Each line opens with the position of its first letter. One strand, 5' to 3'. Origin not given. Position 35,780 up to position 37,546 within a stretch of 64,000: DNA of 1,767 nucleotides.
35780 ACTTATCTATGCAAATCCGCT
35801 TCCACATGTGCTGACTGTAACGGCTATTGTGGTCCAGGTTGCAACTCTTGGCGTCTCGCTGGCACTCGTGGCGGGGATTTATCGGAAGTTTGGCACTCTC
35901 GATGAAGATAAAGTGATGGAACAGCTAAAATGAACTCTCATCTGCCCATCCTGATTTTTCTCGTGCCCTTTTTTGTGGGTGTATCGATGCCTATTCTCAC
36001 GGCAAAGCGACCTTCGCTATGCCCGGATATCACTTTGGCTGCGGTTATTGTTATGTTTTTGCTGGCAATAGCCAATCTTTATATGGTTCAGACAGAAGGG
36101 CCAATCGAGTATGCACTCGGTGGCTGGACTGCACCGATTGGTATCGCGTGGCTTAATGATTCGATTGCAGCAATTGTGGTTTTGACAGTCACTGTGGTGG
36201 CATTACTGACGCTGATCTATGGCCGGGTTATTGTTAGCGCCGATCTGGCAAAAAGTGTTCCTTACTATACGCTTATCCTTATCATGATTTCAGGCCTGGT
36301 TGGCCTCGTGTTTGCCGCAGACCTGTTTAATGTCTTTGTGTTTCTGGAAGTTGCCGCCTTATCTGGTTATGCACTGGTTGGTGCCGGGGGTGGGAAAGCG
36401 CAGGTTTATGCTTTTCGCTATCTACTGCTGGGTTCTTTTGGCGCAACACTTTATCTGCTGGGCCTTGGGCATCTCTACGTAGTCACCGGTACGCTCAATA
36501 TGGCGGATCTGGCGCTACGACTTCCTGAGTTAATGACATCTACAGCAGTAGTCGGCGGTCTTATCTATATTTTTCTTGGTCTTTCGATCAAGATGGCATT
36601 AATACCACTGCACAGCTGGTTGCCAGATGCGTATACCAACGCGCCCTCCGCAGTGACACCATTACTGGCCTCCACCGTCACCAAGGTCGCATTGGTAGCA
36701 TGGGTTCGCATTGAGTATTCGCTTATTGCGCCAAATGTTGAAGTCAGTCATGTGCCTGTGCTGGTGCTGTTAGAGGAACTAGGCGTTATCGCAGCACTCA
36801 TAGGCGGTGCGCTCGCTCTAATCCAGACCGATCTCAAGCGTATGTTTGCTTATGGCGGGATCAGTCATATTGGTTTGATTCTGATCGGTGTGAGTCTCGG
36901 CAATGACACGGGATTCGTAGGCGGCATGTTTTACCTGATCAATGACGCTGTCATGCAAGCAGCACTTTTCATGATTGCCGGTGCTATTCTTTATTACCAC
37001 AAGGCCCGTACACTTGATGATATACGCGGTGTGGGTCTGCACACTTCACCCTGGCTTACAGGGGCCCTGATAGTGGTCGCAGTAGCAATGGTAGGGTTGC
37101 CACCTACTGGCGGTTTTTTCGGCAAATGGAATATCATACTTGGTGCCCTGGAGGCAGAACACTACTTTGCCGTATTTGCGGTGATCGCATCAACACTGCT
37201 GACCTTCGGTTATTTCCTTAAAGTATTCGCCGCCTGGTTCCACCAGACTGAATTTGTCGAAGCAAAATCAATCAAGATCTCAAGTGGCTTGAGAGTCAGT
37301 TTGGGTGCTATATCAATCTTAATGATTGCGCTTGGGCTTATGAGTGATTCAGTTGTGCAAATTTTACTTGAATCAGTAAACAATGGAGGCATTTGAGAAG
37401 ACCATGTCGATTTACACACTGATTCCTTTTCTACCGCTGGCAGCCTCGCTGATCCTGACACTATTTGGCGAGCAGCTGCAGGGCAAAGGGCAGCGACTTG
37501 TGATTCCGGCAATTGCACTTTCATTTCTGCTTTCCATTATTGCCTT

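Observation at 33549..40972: Mbh/Mbx-style membrane-module gene order with three antiporter-like subunits but no redox module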

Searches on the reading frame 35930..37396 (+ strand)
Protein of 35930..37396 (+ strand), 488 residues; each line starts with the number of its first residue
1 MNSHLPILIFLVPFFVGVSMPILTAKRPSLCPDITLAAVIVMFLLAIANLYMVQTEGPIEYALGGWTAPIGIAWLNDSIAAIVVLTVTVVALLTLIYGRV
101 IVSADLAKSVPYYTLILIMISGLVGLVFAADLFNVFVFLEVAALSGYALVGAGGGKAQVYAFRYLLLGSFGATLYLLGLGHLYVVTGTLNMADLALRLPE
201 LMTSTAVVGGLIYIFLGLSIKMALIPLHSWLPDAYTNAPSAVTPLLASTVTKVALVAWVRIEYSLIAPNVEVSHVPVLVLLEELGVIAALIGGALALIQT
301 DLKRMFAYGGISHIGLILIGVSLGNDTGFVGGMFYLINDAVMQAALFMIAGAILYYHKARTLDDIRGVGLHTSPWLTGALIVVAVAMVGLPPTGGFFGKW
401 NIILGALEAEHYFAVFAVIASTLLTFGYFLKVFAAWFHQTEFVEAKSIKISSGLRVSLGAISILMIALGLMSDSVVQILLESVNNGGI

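Call 3: search_protein_families(library=pfam, proteins=[window:35930-37396:+], max_evalue=0.01)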
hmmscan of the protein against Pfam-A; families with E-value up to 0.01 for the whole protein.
window:35930-37396:+ (488 aa): 1 family
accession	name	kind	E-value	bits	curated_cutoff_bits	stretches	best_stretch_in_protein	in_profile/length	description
PF00361.26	Proton_antipo_M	-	8.7e-54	183.1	21.5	1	129-424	1-293/294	NADH:quinone oxidoreductase/Mrp antiporter, TM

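Call 5: search_protein_families(library=ncbifam, proteins=[window:35930-37396:+], max_evalue=0.001)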
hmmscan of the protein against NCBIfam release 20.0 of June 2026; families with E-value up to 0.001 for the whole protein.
window:35930-37396:+ (488 aa): 73 families (the best 25 are shown)
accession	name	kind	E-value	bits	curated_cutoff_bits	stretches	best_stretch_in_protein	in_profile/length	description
NF009305.0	PRK12662.1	equivalog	8.9e-92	308.4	700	1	1-472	1-476/492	putative monovalent cation/H+ antiporter subunit D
NF005818.0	PRK07691.1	equivalog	5.4e-81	273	586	1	3-482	3-479/496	Na+/H+ antiporter subunit D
NF009306.0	PRK12663.1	equivalog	7.6e-81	272.4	542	1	2-481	2-476/498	Na+/H+ antiporter subunit D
NF006240.0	PRK08376.1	subfamily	2.6e-75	254.3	662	1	3-481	4-501/521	putative monovalent cation/H+ antiporter subunit D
NF006241.0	PRK08377.1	equivalog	6.4e-73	246.4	645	1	5-479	4-470/494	NADH dehydrogenase subunit N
TIGR00944.1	2a6301s04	subfamily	5.9e-65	220.3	692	1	5-464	2-457/463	multicomponent K+/H+ antiporter, MrpD/PhaD subunit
TIGR01770.1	NDH_I_N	subfamily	3e-64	217.7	332.6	1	3-474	3-470/472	NADH-quinone oxidoreductase subunit NuoN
NF009308.0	PRK12665.1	equivalog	1.9e-62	211.5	585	1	6-440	9-441/531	Na+/H+ antiporter subunit D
NF006238.0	PRK08375.1-4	equivalog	4.8e-62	210.4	626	1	8-442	8-434/531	putative monovalent cation/H+ antiporter subunit D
NF009309.0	PRK12666.1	equivalog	9.7e-62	209.3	476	1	2-454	4-475/529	monovalent cation/H+ antiporter subunit D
TIGR01972.1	NDH_I_M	subfamily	4.7e-60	203.6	263.8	1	12-485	7-481/486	NADH-quinone oxidoreductase subunit M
NF004442.0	PRK05777.1-5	equivalog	6.5e-59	200.2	523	1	65-484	62-479/483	NADH-quinone oxidoreductase subunit NuoN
NF005142.0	PRK06591.1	equivalog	6.4e-55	187.1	460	1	2-440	4-427/432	putative monovalent cation/H+ antiporter subunit D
NF004920.0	PRK06277.1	equivalog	1.3e-54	185.8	578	1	4-485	3-474/478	energy conserving hydrogenase EhbF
NF006419.0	PRK08668.1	equivalog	2e-53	182.1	617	1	14-481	12-476/613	NADH dehydrogenase subunit M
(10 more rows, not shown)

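Call 21: search_solved_structures(query=window:35930-37396:+, max_evalue=1e-10)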
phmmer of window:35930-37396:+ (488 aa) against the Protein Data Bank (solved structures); distinct sequences matched with E-value up to 1e-10: 86 (the best 60 are shown).
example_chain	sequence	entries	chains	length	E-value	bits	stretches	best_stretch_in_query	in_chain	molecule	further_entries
7qru_D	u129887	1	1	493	1.2e-59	206.2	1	4-481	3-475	Na+/H+ antiporter subunit D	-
6cfw_H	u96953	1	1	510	6.9e-54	187.1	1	5-454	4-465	Monovalent cation/H+ antiporter subunit D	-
6z16_D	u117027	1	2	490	1.7e-51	179.2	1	8-484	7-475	Multisubunit Na+/H+ antiporter, D subunit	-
6u8y_H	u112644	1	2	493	2.4e-51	178.7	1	6-470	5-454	NADH dehydrogenase subunit N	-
7d3u_D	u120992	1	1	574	1.6e-37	133.2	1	10-437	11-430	Monovalent Na+/H+ antiporter subunit D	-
8e9g_N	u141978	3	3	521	7.1e-32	114.6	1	112-475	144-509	NADH-quinone oxidoreductase subunit N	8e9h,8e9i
8qby_M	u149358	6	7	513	1.8e-31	113.2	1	77-433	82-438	NADH dehydrogenase subunit M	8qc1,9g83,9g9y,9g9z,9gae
7wff_B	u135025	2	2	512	2.1e-31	113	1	113-434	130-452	NAD(P)H-quinone oxidoreductase subunit 2, chloroplastic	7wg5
7p61_M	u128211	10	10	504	1.7e-30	110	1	76-463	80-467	NADH dehydrogenase I subunit M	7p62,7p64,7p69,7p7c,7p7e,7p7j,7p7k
3rko_M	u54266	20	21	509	1.7e-30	110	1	76-463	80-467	NADH-QUINONE OXIDOREDUCTASE SUBUNIT M | NADH dehydrogenase I subunit M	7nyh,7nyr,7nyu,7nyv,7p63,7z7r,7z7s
7wff_D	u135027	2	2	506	4.1e-30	108.7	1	107-482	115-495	NAD(P)H-quinone oxidoreductase chain 4, chloroplastic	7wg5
8e9g_M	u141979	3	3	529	1.4e-29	106.9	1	10-430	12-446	NADH-quinone oxidoreductase, M subunit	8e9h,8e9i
9grx_B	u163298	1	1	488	4.6e-29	105.3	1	113-434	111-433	NAD(P)H-quinone oxidoreductase subunit 2 A, chloroplastic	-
6hum_F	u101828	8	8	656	1.7e-28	103.4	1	26-429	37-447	NADH dehydrogenase subunit 5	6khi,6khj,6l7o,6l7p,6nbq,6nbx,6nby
7eu3_B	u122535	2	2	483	2.5e-28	102.9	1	114-434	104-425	NAD(P)H-quinone oxidoreductase subunit 2, chloroplastic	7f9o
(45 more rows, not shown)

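Call 28: find_homologous_proteins(query=window:35930-37396:+, max_evalue=1e-20)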
Query window:35930-37396:+ (488 aa): 4238 proteins with E <= 1e-20 among 8000 candidates; the best 120 are listed.
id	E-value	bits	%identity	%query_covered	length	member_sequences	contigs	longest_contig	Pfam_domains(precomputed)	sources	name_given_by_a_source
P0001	0.0e+0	1015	100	100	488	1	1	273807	PF00361.26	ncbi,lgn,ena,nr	ncbi:MAG: hydrogenase 4 subunit B [Gammaproteobacteria bacterium]|nr:hydrogenase 4 subunit B [Gammap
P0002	1.9e-283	959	93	100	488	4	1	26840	PF00361.26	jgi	jgi:multicomponent Na+:H+ antiporter subunit D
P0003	9.4e-280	947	91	100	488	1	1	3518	PF00361.26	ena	-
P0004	8.3e-278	940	90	100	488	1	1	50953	PF00361.26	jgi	jgi:multicomponent Na+:H+ antiporter subunit D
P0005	1.6e-269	913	88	100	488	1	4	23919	PF00361.26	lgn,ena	-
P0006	3.3e-260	882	86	100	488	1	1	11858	PF00361.26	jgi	jgi:multicomponent Na+:H+ antiporter subunit D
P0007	8.5e-253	858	83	100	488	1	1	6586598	PF00361.26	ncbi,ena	-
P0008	1.9e-247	840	82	100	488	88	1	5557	PF00361.26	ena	-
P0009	4.3e-245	832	82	100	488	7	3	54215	PF00361.26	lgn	-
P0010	2.4e-244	830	84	96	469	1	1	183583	PF00361.26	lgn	-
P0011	3.6e-244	829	79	100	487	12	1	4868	PF00361.26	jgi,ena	-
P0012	3.9e-241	819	79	100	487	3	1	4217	PF00361.26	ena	-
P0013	7.1e-241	819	78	100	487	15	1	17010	PF00361.26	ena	-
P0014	2.3e-240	817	78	100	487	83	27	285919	PF00361.26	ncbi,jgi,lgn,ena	-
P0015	2.9e-239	813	78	100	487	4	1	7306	PF00361.26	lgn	-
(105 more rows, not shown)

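Call 29: search_dna_similar(query=window:35930-37396:+, collection=plasmids, mode=protein, max_rows=25, max_evalue=1e-20)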
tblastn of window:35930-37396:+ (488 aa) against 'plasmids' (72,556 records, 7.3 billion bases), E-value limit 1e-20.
Records with a match: 26; places in all: 26; records where one place covers at least 80% of the query: 21.
Best place of each record, by identity: <60% 26.
By first word of the organism name: Vibrio 5; Haloterrigena 4; Natronorubrum 3; Staphylococcus 3; Halosolutus 1; Halobaculum 1; Natrononativus 1; Haloarcula 1; Halomicrococcus 1; Peptoclostridium 1; and 5 more.
By predicted mobility (MOB-suite, as given by PLSDB): non-mobilizable 26.
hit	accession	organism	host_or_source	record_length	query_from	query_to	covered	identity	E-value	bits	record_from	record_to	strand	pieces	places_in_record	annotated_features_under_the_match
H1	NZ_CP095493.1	Halosolutus gelatinilyticus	cell culture,saline soil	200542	1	449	92%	35.3%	1e-41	166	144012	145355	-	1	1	monovalent cation/H+ antiporter subunit D family protein | cation:proton antiporter subunit C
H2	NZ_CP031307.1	Natronorubrum bangense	Cell culture,The Bange salt-alkaline ...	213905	53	478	87%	35.9%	6e-44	173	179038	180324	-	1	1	proton-conducting transporter membrane subunit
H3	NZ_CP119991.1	Halobaculum marinum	cell culture,sediment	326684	5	432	88%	35.6%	2e-26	121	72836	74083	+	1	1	proton-conducting transporter membrane subunit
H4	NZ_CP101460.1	Natrononativus amylolyticus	cell culture,sediment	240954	5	433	88%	35.2%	4e-40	162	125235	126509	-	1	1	proton-conducting transporter membrane subunit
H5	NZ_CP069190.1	Haloterrigena salifodinae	Salt Microbe,Salt Mine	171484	1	433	89%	34.0%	1e-35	148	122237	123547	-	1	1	monovalent cation/H+ antiporter subunit D family protein | cation:proton antiporter subunit C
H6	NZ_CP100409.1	Haloarcula marina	cell culture,sediment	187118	52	485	89%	33.8%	4e-37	153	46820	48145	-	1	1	proton-conducting transporter membrane subunit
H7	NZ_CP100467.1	Halomicrococcus gelatinilyticus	cell culture,sediment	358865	6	432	88%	34.3%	4e-27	123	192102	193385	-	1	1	proton-conducting transporter membrane subunit | cation:proton antiporter subunit C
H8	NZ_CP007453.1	Peptoclostridium acidaminophilum DSM 3953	black mud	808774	6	477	97%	30.3%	3e-30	132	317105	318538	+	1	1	proton-conducting transporter membrane subunit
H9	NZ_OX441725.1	Staphylococcus aureus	Sus scrofa,bacterial culture,Dust sample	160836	1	478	98%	29.7%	4e-25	117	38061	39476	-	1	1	mnhD2: Na+/H+ antiporter Mnh2 subunit D | mnhC2: Na+/H+ antiporter Mnh2 subunit C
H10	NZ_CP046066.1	Vibrio sp. THAF191d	pure culture,Surface of a polyethylene ...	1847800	5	485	99%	28.5%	1e-25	118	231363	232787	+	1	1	none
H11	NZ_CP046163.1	Vibrio sp. THAF191c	pure culture,Surface of a polyethylene ...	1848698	5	485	99%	28.5%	1e-25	118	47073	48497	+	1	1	none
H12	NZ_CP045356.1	Vibrio sp. THAF64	pure culture,Surface of a sandy ...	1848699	5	485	99%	28.5%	1e-25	118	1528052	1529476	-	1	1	none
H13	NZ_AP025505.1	Vibrio pelagius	-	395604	5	477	97%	28.8%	2e-27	124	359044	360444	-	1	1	Na+/H+ antiporter subunit D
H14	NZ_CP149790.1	Haloterrigena sp. KLK7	cell culture,salt lake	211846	54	447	81%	34.5%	6e-39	158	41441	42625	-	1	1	proton-conducting transporter membrane subunit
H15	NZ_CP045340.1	Vibrio sp. THAF190c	pure culture,Surface of a polyethylene ...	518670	5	477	97%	28.6%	9e-28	125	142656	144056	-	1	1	proton-conducting transporter membrane subunit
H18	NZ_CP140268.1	Priestia megaterium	Single cell,ginseng rhizosphere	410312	1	412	84%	30.6%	9e-31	134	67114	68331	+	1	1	Na+/H+ antiporter subunit D | Na(+)/H(+) antiporter subunit C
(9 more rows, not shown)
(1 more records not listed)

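Call 31: get_annotated_region(hit=H1, flank=7000)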
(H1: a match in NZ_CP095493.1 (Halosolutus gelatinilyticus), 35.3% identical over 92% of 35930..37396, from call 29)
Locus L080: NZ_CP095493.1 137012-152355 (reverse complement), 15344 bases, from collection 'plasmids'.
description: Halosolutus gelatinilyticus strain SQT-29-1 plasmid unnamed2, complete sequence
organism: Halosolutus gelatinilyticus (NCBI taxid 2931975)
taxonomy: Archaea; Euryarchaeota; Halobacteria; Halobacteriales; Natrialbaceae; Halosolutus; Halosolutus gelatinilyticus
host: -; source: cell culture,saline soil; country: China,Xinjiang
typing (MOB-suite, as given by PLSDB): non-mobilizable
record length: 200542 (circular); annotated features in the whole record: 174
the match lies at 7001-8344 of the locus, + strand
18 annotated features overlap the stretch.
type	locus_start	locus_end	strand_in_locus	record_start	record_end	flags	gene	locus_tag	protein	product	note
CDS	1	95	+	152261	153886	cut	-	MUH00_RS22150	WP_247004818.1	hypothetical protein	-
CDS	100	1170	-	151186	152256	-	-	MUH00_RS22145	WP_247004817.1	quinone-dependent dihydroorotate dehydrogenase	GO:0006222 - UMP biosynthetic process [Evidence IEA]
CDS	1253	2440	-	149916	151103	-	-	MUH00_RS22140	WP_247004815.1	thiolase family protein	GO:0006635 - fatty acid beta-oxidation [Evidence IEA]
CDS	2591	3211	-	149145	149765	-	-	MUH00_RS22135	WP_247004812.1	hypothetical protein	-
CDS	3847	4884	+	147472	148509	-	-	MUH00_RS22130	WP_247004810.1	monovalent cation/H+ antiporter subunit E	-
CDS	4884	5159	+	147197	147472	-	-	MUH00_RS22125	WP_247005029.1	cation:proton antiporter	-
CDS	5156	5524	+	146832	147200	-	mnhG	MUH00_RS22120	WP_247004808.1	monovalent cation/H(+) antiporter subunit G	GO:0098662 - inorganic cation transmembrane transport [Evidence IEA]; GO:1902600 - proton transmembrane transport ...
CDS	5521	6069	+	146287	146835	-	-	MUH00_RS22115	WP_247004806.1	DUF4040 domain-containing protein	-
CDS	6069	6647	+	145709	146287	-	-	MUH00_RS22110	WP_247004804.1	MnhB domain-containing protein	-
CDS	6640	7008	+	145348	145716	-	-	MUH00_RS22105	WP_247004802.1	cation:proton antiporter subunit C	-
CDS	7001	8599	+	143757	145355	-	-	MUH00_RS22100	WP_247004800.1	monovalent cation/H+ antiporter subunit D family protein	-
CDS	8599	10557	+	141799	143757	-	-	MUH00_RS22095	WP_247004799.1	proton-conducting transporter membrane subunit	-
CDS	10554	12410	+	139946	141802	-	-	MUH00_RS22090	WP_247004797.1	Na(+)/H(+) antiporter subunit D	-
CDS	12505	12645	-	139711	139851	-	-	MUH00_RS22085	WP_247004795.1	hypothetical protein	-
CDS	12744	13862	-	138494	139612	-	-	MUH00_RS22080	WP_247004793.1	recombinase XerD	-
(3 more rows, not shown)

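Call 32: get_annotated_region(hit=H2, flank=7000)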
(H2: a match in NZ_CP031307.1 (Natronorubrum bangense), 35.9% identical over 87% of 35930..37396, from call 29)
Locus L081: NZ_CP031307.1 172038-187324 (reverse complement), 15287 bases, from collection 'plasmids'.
description: Natronorubrum bangense strain JCM 10635 plasmid unnamed2, complete sequence
organism: Natronorubrum bangense (NCBI taxid 61858)
taxonomy: Archaea; Euryarchaeota; Halobacteria; Halobacteriales; Natrialbaceae; Natronorubrum; Natronorubrum bangense
host: -; source: Cell culture,The Bange salt-alkaline lake in Tibet; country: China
typing (MOB-suite, as given by PLSDB): non-mobilizable
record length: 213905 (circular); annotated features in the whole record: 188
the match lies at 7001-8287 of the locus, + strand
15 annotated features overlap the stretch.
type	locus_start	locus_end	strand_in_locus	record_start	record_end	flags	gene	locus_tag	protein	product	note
CDS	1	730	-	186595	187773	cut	-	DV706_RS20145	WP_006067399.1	CaiB/BaiF CoA-transferase family protein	-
CDS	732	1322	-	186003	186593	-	-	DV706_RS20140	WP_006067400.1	MaoC family dehydratase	-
CDS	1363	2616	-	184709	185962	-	-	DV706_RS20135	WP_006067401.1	acyl-CoA dehydrogenase family protein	-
CDS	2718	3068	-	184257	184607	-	-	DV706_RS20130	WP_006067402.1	(2Fe-2S) ferredoxin domain-containing protein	-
CDS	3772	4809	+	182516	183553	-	-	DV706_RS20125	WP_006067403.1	monovalent cation/H+ antiporter subunit E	-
CDS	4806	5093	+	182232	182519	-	-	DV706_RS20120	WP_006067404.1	cation:proton antiporter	-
CDS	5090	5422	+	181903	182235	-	mnhG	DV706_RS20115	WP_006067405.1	monovalent cation/H(+) antiporter subunit G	GO:0098662 - inorganic cation transmembrane transport [Evidence IEA]; GO:1902600 - proton transmembrane transport ...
CDS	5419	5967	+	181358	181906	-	-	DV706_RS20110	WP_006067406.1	DUF4040 domain-containing protein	-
CDS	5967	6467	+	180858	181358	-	-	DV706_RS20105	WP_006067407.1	MnhB domain-containing protein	-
CDS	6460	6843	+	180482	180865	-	-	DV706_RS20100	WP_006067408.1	cation:proton antiporter subunit C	-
CDS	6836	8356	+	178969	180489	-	-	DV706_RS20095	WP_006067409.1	proton-conducting transporter membrane subunit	-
CDS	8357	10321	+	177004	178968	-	-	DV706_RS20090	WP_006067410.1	proton-conducting transporter membrane subunit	-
CDS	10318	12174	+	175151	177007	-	-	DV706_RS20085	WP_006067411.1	Na(+)/H(+) antiporter subunit D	-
CDS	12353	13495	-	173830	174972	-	-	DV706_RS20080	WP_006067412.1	hypothetical protein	-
CDS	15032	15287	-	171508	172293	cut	-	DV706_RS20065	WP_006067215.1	Lrp/AsnC family transcriptional regulator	GO:0006813 - potassium ion transport [Evidence IEA]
